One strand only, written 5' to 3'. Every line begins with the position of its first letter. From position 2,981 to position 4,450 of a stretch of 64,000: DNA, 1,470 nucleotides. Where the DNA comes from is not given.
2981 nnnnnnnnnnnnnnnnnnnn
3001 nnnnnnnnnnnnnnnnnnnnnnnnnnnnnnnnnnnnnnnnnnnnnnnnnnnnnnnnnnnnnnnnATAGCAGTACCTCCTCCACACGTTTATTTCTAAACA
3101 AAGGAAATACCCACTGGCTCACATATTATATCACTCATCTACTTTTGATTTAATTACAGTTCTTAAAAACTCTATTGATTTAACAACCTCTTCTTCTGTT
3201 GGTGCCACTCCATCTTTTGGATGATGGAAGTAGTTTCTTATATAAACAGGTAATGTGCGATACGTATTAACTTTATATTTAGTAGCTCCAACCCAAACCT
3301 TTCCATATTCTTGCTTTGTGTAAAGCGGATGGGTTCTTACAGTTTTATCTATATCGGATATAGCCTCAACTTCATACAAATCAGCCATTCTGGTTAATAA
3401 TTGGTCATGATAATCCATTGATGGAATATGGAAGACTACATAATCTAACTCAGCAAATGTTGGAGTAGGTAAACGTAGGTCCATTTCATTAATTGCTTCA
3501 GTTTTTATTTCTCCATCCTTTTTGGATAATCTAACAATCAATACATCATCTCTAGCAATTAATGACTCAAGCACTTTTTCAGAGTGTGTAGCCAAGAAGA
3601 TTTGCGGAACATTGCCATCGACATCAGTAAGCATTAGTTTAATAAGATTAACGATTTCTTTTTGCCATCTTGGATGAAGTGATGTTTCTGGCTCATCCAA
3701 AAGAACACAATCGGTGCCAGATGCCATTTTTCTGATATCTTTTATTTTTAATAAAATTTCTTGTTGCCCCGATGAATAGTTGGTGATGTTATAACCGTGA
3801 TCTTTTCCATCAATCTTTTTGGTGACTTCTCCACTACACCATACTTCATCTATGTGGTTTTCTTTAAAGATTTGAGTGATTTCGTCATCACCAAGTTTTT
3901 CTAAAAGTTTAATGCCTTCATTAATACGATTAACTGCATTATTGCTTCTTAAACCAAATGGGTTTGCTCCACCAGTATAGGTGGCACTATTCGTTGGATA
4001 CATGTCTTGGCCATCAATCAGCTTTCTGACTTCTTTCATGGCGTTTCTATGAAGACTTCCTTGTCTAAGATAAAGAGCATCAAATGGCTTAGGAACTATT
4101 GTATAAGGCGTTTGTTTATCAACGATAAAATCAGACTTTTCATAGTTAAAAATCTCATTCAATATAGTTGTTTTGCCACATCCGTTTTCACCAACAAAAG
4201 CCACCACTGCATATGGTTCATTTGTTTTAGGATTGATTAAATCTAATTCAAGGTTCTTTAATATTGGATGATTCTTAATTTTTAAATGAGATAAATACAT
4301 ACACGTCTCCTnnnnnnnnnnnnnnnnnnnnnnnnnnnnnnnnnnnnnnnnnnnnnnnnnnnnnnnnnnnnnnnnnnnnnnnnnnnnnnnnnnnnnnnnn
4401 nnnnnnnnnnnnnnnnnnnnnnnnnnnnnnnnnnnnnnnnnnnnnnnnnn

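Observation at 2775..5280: Self-contained three-gene cassette: coiled-coil 4-TM protein + OLD/AbiEii-type AAA_21 ATPase + XRE HTH, possible undescribed defence/abortive-infection module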

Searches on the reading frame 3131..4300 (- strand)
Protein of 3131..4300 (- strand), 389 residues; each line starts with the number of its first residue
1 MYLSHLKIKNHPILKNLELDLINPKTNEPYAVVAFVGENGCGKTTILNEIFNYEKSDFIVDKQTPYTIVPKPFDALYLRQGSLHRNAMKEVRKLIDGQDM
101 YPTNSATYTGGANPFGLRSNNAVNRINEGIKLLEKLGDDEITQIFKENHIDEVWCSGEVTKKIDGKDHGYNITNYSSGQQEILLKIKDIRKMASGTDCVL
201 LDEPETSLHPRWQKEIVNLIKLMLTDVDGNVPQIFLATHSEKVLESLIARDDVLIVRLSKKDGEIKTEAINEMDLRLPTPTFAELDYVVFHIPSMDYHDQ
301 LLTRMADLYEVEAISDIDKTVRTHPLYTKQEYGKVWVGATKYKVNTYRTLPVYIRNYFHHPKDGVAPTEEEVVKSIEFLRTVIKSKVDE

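Call 3: search_protein_families(library=pfam, proteins=[window:3131-4300:-], max_evalue=0.1)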
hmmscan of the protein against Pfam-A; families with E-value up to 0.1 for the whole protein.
window:3131-4300:- (389 aa): 13 families
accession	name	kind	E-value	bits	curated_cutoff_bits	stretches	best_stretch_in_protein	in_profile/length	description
PF13175.12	AAA_15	-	1.8e-20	74.3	32.1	2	120-242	243-372/374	AAA ATPase domain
PF13304.12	AAA_21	-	3.1e-17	64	27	1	113-244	180-303/304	AAA domain, putative AbiEii toxin, Type IV TA system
PF00005.33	ABC_tran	-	5.7e-06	27.4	25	1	31-204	12-135/137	ABC transporter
PF13476.12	AAA_23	-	0.00015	22.9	27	1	6-50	2-39/201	AAA domain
PF00931.28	NB-ARC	-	0.00052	19.8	23.5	1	27-53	16-41/248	NB-ARC domain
PF13401.12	AAA_22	-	0.0042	17.8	27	0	32-61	7-33/130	AAA domain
PF01926.29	MMR_HSR1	-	0.011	16.3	21.9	1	33-71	2-37/113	50S ribosome-binding GTPase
PF00004.35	AAA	-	0.026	15.4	21.2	0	34-58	2-26/131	ATPase family associated with various cellular activities (AAA)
PF02463.25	SMC_N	-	0.035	14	40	0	32-51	26-46/220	RecF/RecN/SMC N terminal domain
PF13191.12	AAA_16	-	0.038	14.9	32.6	0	28-60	23-57/167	AAA ATPase domain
PF13173.12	AAA_14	-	0.049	14.1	27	0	32-55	4-27/129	AAA domain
PF07693.20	KAP_NTPase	-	0.084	12.6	20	1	20-63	10-48/293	KAP family P-loop domain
PF13238.12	AAA_18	-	0.098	13.6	29.4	0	34-50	2-18/128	AAA domain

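Call 4: search_protein_families(library=padloc, proteins=[window:3131-4300:-], max_evalue=0.1)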
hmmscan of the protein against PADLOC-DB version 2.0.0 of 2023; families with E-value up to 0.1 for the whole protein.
window:3131-4300:- (389 aa): 146 families (the best 25 are shown)
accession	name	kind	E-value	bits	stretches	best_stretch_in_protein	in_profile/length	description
PDLC00289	PtuA1|PtuA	-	1.2e-25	88.4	2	170-272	223-318/404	AAA ATPase domain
PDLC02979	AriA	-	1.6e-24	85.4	2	121-243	247-372/373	-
PDLC00265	PtuA1|PtuA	-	1.8e-23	81.4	2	167-275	297-403/479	AAA ATPase domain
PDLC02981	AriAB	-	7.7e-22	75.7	2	167-262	302-395/694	-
PDLC00266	PtuA1|PtuA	-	3.8e-20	70.6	2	167-272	305-406/483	AAA ATPase domain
PDLC02980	AriA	-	1.4e-17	62.6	1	113-244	180-303/304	-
PDLC00295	PtuA1|PtuA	-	2e-17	61.5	2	194-277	289-365/451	AAA ATPase domain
PDLC04164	AriA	-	2.5e-17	61.3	1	32-243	29-235/253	-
PDLC00283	PtuA1|PtuA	-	3e-17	60.9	2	165-262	267-361/448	AAA ATPase domain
PDLC04135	mad3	-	6.6e-17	60.1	2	2-51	1-43/374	mads_3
PDLC00274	PtuA1|PtuA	-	7.3e-17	59.8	2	166-240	276-345/438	AAA ATPase domain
PDLC00303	PtuA1|PtuA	-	1.2e-16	58.9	2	121-256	161-294/386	AAA ATPase domain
PDLC00273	PtuA1|PtuA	-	1.3e-16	58.7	1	165-262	193-287/375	AAA ATPase domain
PDLC04244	PDC-M01A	-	1.6e-16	58.2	1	7-317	168-460/482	-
PDLC00285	PtuA1|PtuA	-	6.7e-16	56.5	1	166-264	254-349/432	AAA ATPase domain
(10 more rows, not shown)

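Call 5: search_protein_families(library=ncbifam, proteins=[window:3131-4300:-], max_evalue=0.1)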
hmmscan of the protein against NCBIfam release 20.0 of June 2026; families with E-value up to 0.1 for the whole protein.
window:3131-4300:- (389 aa): 90 families (the best 25 are shown)
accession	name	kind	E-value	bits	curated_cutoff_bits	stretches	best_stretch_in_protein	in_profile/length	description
NF041760.1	PtuA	equivalog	3e-11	42.9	500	2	162-264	332-438/524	retron Ec78 anti-phage system effector ATPase PtuA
NF038234.1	retron_eff_Eco8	equivalog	4.3e-10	38.9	250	1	166-264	246-347/679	retron Eco8 family effector endonuclease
TIGR03608.1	L_ocin_972_ABC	subfamily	1.4e-08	34.5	254.85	1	7-57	7-51/206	putative bacteriocin export ABC transporter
TIGR04435.1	restrict_AAA_1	hypoth_equivalog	2.7e-08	33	300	1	165-268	388-493/568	restriction system-associated AAA family ATPase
NF000355.4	ribo_prot_ABC_F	equivalog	4.9e-08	32.3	380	1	30-215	28-155/499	ribosomal protection-like ABC-F family protein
NF008409.0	PRK11231.1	equivalog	1.4e-06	27.8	375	1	10-51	14-49/255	Fe(3+) dicitrate ABC transporter ATP-binding protein FecE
TIGR00972.1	3a0107s01c2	equivalog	2.6e-06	27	343.2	1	172-222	142-189/248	phosphate ABC transporter ATP-binding protein PstB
NF040873.1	AztA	equivalog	3.5e-06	26.7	220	1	28-50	16-38/191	zinc ABC transporter ATP-binding protein AztA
NF010068.0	PRK13548.1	equivalog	3.5e-06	26.3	261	1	7-53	14-54/261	heme ABC transporter ATP-binding protein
NF000169.2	ABCF_Sal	exception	4.9e-06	25.5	725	1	31-63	28-60/542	Sal family ABC-F type ribosomal protection protein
NF043038.1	ABCF_CplR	exception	7.7e-06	24.9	780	1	32-61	314-343/544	ABC-F type ribosomal protection protein CplR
NF047565.1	PSM_export_PmtA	equivalog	9.5e-06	25.1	350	1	15-52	13-49/282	phenol-soluble modulin export ABC transporter ATP-binding protein PmtA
NF008449.1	PRK11300.1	equivalog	1.4e-05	24.5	362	1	173-228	152-204/255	high-affinity branched-chain amino acid ABC transporter ATP-binding protein LivG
NF047739.1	antiphage_MADS3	equivalog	1.9e-05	24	420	1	196-262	337-396/427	methylation-associated defense system AAA family ATPase MAD3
TIGR01166.1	cbiO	subfamily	2.7e-05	23.7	211.8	1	31-50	19-38/190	cobalt ABC transporter, ATP-binding protein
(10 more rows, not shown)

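Call 6: search_protein_families(library=phrogs, proteins=[window:3131-4300:-], max_evalue=0.1)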
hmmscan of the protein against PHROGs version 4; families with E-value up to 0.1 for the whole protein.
window:3131-4300:- (389 aa): 16 families
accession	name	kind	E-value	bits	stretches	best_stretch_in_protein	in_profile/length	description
phrog_8323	-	unknown function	3.4e-20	73.1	2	171-256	286-376/623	-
phrog_7507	-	unknown function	1.5e-18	68.4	2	157-245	368-451/483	-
phrog_9802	-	unknown function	4.7e-14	53.2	2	166-264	247-345/438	-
phrog_3940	-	unknown function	8.7e-14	52.2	2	162-267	212-324/537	-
phrog_8066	-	unknown function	7.3e-13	49.2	2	150-265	343-449/522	-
phrog_4747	-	unknown function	1.1e-12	48.8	1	188-265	327-400/610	-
phrog_5836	-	unknown function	1e-11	44.6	1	145-260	263-366/1071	-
phrog_19212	-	unknown function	1.5e-09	38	1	138-260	301-424/550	-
phrog_293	-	moron, auxiliary metabolic gene and host takeover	1.3e-08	34.3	1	11-55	436-474/1058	ABC transporter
phrog_8939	-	unknown function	3.3e-07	30.3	1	189-265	437-514/595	-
phrog_14430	-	unknown function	8e-07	29.6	1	191-250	333-388/444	-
phrog_77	-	DNA, RNA and nucleotide metabolism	4.5e-05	23.1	1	3-52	298-346/967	SbcC-like subunit of palindrome specific endonuclease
phrog_2392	-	moron, auxiliary metabolic gene and host takeover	0.00077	18.9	1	29-49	506-526/726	ABC transporter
phrog_2107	-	other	0.0012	19.6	0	32-54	5-27/201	thymidylate kinase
phrog_800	-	head and packaging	0.032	13.8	1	28-70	30-66/511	terminase small subunit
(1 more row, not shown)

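Call 7: find_homologous_proteins(query=window:3131-4300:-)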
Query window:3131-4300:- (389 aa): 491 proteins with E <= 0.001 among 6705 candidates; the best 120 are listed.
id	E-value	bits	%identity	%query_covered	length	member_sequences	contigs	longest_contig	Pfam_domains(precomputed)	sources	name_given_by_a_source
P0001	2.3e-257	871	98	100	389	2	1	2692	PF00005.34,PF13175.13,PF13304.13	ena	-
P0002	2.2e-248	842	95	100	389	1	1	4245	PF00005.34,PF13175.13,PF13304.13,PF00931.29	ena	-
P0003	3.3e-248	841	95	100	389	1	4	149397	PF00005.34,PF13175.13,PF13304.13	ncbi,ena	-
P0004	3.9e-248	841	95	100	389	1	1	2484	PF00005.34,PF13175.13,PF13304.13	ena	-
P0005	2.0e-247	838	95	100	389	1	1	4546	PF00005.34,PF13175.13,PF13304.13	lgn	-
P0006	6.2e-247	837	95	100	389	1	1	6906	PF00005.34,PF13175.13,PF13304.13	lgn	-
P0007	1.1e-244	829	94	100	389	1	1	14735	PF00005.34,PF13175.13,PF13304.13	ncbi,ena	-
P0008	3.9e-244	828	93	100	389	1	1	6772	PF00005.34,PF13175.13,PF13304.13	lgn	-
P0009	4.0e-244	828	94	100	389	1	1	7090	PF00005.34,PF13175.13,PF13304.13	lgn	-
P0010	7.6e-238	807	90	100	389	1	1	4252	PF00005.34,PF13175.13,PF13304.13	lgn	-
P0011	6.1e-232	787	88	100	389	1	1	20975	PF00005.34,PF13175.13,PF13304.13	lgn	-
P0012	7.8e-223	757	86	100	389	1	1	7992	PF00005.34,PF13175.13,PF13304.13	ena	-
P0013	1.4e-212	724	81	99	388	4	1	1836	PF00005.34,PF13175.13,PF13304.13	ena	-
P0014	1.5e-209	714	83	99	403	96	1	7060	PF00005.34,PF13175.13,PF13304.13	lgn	-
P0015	8.4e-209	711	80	100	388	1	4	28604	PF00005.34,PF13175.13,PF13304.13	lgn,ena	-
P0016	8.6e-209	711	81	100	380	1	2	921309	PF00005.34,PF13175.13,PF13304.13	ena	-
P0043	2.4e-193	660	76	99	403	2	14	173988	PF00005.34,PF13175.13,PF13304.13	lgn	-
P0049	2.4e-189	647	76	95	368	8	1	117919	PF00005.34,PF13175.13,PF13304.13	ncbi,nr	ncbi:MAG: AAA family ATPase [Mollicutes bacterium]|nr:AAA family ATPase [Mollicutes bacterium]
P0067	3.1e-173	594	68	99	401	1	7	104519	PF00005.34,PF13175.13,PF13304.13,PF00931.29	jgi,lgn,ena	jgi:ABC-type multidrug transport system ATPase subunit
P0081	1.6e-157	543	63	99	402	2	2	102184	PF00005.34,PF13175.13,PF13401.13,PF13304.13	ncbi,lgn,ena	-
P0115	6.0e-134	465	54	100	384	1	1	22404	PF13175.13,PF13304.13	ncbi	-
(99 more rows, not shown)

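Call 10: find_encoding_contigs(protein=P0016, flank=9000, max_places=2)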
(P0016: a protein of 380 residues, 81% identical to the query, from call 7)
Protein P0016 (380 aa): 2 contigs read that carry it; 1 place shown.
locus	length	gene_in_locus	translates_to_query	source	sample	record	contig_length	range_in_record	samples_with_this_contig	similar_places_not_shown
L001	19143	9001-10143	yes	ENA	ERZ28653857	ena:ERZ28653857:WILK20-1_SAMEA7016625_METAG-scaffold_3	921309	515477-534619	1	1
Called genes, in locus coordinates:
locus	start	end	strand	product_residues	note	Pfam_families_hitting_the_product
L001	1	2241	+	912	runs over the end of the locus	-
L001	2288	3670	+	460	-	PF11907:DUF3427 (weak), PF26348:SRA_ScoMcrA, PF00293:NUDIX, PF14815:NUDIX_4, PF13020:NOV_C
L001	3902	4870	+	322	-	PF05013:FGase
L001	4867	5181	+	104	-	-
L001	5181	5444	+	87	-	-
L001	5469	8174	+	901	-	PF00580:UvrD-helicase (weak), PF09848:SLFN-g3_helicase (faint), PF13086:AAA_11, PF13245:AAA_19 (weak), PF13604:AAA_30 (faint), PF20720:nSTAND3 (faint), PF13087:AAA_12, PF10881:DUF2726, +1 more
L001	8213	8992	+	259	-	-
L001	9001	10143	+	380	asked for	PF13175:AAA_15 (weak), PF00005:ABC_tran (weak), PF13304:AAA_21, PF13175:AAA_15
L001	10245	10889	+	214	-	-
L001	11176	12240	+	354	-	PF01497:Peripla_BP_2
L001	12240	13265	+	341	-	PF01032:FecCD, PF00950:ABC-3 (weak)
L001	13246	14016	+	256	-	PF00005:ABC_tran, PF02463:SMC_N, PF13166:AAA_13 (faint), PF13175:AAA_15 (faint), PF13304:AAA_21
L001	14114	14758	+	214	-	-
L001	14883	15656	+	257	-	-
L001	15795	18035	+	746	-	PF13855:LRR_8 (faint), PF13306:LRR_5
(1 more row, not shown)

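Call 11: find_encoding_contigs(protein=P0049, flank=9000, max_places=2)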
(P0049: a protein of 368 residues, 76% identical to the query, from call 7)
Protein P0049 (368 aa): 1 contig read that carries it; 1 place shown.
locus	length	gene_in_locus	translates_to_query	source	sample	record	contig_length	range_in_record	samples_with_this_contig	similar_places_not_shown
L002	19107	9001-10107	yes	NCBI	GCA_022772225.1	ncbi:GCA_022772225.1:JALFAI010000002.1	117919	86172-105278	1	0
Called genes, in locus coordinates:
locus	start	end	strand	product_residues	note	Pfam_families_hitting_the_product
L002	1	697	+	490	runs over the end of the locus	-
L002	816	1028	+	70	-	PF01381:HTH_3 (weak)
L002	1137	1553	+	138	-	-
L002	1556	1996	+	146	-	PF13353:Fer4_12, PF04055:Radical_SAM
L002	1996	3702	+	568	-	PF13597:NRDD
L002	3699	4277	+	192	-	PF01712:dNK, PF02223:Thymidylate_kin, PF13238:AAA_18, PF13671:AAA_33 (faint), PF13207:AAA_17 (faint)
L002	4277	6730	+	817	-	PF13306:LRR_5, PF13855:LRR_8 (faint), PF13306:LRR_5, PF01555:N6_N4_Mtase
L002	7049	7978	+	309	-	PF00929:RNase_T (faint)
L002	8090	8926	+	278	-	-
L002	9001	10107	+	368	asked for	PF00005:ABC_tran (faint), PF13304:AAA_21, PF13175:AAA_15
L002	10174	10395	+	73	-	PF12844:HTH_19 (weak), PF13443:HTH_26 (weak), PF01381:HTH_3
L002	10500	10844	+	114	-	-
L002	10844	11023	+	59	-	-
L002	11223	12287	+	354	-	PF01497:Peripla_BP_2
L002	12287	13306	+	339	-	PF01032:FecCD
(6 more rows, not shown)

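Call 12: find_encoding_contigs(protein=P0043, flank=9000, max_places=3)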
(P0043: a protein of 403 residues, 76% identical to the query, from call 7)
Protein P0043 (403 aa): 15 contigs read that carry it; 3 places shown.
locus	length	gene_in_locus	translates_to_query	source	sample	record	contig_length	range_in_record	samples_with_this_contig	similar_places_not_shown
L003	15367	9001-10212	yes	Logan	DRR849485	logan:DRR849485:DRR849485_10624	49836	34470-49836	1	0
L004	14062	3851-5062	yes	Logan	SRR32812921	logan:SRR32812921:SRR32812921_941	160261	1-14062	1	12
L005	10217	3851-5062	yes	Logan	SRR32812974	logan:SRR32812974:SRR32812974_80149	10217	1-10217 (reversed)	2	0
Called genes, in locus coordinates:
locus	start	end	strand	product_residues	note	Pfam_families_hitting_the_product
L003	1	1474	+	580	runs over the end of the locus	PF01933:CofD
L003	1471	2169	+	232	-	PF12804:NTP_transf_3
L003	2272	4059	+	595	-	PF01501:Glyco_transf_8, PF13732:DrrA1-3_C (faint), PF02463:SMC_N (faint), PF00005:ABC_tran, PF13304:AAA_21 (faint)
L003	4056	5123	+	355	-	PF01061:ABC2_membrane, PF12698:ABC2_membrane_3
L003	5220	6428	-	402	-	PF02655:ATP-grasp_3 (weak), PF13535:ATP-grasp_4 (faint)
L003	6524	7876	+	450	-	PF05958:tRNA_U5-meth_tr, PF02005:TRM (weak), PF02475:TRM5-TYW2_MTfase (weak), PF05175:MTS (weak), PF03602:Cons_hypoth95, PF09445:Methyltransf_15 (weak), PF13649:Methyltransf_25 (weak), PF13847:Methyltransf_31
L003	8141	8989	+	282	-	-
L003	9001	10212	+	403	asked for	PF13175:AAA_15 (weak), PF00005:ABC_tran (faint), PF13304:AAA_21, PF13175:AAA_15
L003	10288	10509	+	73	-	PF12844:HTH_19 (weak), PF13443:HTH_26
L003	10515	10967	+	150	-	-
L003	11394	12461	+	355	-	PF01497:Peripla_BP_2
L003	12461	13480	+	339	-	PF01032:FecCD, PF00950:ABC-3 (weak)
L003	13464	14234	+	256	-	PF00005:ABC_tran, PF13175:AAA_15 (faint), PF13304:AAA_21, PF02463:SMC_N (weak)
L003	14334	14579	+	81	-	-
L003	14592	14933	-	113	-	PF13683:rve_3, PF13333:rve_2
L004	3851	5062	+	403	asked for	PF13175:AAA_15 (weak), PF00005:ABC_tran (faint), PF13304:AAA_21, PF13175:AAA_15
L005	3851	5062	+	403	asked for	PF13175:AAA_15 (weak), PF00005:ABC_tran (faint), PF13304:AAA_21, PF13175:AAA_15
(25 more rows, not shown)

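Call 13: find_encoding_contigs(protein=P0067, flank=9000, max_places=2)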
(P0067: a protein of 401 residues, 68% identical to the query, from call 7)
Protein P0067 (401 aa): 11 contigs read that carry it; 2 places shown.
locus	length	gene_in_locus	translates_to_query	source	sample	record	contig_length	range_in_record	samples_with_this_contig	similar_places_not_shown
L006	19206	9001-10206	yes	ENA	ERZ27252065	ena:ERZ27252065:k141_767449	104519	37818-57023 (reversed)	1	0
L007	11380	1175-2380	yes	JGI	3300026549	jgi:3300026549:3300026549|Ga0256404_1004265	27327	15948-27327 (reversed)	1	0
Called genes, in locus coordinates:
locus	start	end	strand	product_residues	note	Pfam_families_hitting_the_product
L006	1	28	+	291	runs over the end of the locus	PF02645:DegV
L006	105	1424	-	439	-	PF19290:PmbA_TldD_2nd, PF19289:PmbA_TldD_3rd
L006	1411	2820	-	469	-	PF01523:PmbA_TldD_1st, PF19290:PmbA_TldD_2nd, PF19289:PmbA_TldD_3rd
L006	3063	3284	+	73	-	PF01197:Ribosomal_L31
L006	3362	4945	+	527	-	PF00133:tRNA-synt_1, PF01406:tRNA-synt_1e (weak), PF09334:tRNA-synt_1g, PF00133:tRNA-synt_1, PF19303:Anticodon_3 (weak)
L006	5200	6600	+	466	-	PF01266:DAO (faint), PF07992:Pyr_redox_2 (weak), PF13450:NAD_binding_8, PF13738:Pyr_redox_3 (faint), PF01593:Amino_oxidase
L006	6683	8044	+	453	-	PF05958:tRNA_U5-meth_tr, PF01555:N6_N4_Mtase (faint), PF03602:Cons_hypoth95, PF05175:MTS (weak), PF06325:PrmA (weak), PF09445:Methyltransf_15 (weak), PF13649:Methyltransf_25 (weak), PF13847:Methyltransf_31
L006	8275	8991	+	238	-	-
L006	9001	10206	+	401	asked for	PF00005:ABC_tran (faint), PF00931:NB-ARC (faint), PF13304:AAA_21, PF13175:AAA_15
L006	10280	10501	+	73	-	PF24852:DUF7726 (weak), PF12844:HTH_19 (weak), PF13443:HTH_26 (faint), PF01381:HTH_3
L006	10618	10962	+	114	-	-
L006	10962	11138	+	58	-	-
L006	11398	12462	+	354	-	PF01497:Peripla_BP_2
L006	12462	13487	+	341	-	PF01032:FecCD, PF00950:ABC-3 (weak)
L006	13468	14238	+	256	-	PF02463:SMC_N (faint), PF13166:AAA_13 (faint), PF00005:ABC_tran, PF13175:AAA_15 (faint), PF13304:AAA_21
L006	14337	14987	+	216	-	-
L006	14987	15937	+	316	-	-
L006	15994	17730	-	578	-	PF00239:Resolvase, PF07508:Recombinase, PF13408:Zn_ribbon_recom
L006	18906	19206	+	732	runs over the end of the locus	PF08706:D5_N, PF19263:DUF5906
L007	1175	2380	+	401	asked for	PF00005:ABC_tran (faint), PF00931:NB-ARC (faint), PF13304:AAA_21, PF13175:AAA_15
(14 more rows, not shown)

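Call 14: find_encoding_contigs(protein=P0081, flank=9000, max_places=2)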
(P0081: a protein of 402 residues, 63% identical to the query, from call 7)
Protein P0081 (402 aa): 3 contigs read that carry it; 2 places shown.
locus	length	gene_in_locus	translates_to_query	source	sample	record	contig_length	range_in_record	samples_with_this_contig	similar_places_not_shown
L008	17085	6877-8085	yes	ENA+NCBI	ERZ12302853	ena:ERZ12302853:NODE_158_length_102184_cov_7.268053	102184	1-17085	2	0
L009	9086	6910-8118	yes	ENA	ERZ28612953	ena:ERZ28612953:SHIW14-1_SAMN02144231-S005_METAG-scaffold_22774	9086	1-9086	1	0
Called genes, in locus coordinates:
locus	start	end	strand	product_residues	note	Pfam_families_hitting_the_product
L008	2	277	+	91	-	?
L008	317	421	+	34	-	-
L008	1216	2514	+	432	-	PF13173:AAA_14, PF13635:DUF4143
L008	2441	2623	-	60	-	-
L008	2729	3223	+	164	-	PF08757:CotH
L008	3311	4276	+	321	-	PF08238:Sel1 (faint), PF13181:TPR_8 (faint), PF07719:TPR_2 (faint)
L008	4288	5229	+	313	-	PF14487:DarT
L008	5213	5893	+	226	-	PF01661:Macro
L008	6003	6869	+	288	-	-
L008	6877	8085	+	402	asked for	PF00005:ABC_tran (faint), PF13401:AAA_22 (faint), PF13175:AAA_15, PF13304:AAA_21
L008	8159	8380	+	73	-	PF01381:HTH_3 (faint)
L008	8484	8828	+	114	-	-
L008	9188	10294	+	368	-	PF01497:Peripla_BP_2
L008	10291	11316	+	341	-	PF01032:FecCD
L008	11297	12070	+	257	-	PF13175:AAA_15 (faint), PF00005:ABC_tran, PF02463:SMC_N, PF13166:AAA_13 (faint), PF13304:AAA_21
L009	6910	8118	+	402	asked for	PF00005:ABC_tran (faint), PF13401:AAA_22 (faint), PF13175:AAA_15, PF13304:AAA_21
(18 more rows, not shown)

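Call 15: find_encoding_contigs(protein=P0115, flank=9000, max_places=2)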
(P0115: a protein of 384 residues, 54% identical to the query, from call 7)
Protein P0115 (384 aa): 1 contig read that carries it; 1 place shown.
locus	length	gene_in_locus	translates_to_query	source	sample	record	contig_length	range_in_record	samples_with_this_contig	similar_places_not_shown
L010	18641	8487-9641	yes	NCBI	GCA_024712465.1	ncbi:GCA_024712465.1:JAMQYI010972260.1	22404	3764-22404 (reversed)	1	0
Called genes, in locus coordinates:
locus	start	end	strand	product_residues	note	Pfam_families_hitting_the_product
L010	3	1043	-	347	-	?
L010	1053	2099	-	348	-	PF13306:LRR_5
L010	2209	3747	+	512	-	PF13855:LRR_8 (faint), PF13676:TIR_2, PF13306:LRR_5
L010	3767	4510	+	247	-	-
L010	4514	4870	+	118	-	-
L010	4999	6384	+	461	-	PF13173:AAA_14, PF13635:DUF4143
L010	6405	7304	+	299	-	PF27257:HI_0787_N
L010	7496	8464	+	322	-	-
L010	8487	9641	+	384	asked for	PF13304:AAA_21, PF13175:AAA_15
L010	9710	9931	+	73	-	PF13443:HTH_26 (weak), PF01381:HTH_3 (weak)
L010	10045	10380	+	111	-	-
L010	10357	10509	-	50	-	-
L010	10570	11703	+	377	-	PF01497:Peripla_BP_2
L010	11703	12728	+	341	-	PF01032:FecCD, PF00950:ABC-3 (weak)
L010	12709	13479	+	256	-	PF00005:ABC_tran, PF13166:AAA_13 (faint), PF02463:SMC_N (weak), PF13304:AAA_21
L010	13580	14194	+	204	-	-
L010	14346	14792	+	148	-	PF01381:HTH_3 (weak)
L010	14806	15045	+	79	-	-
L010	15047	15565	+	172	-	-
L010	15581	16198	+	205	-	-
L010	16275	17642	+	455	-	-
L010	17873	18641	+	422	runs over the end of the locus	PF01637:ATPase_2 (weak), PF13173:AAA_14, PF13635:DUF4143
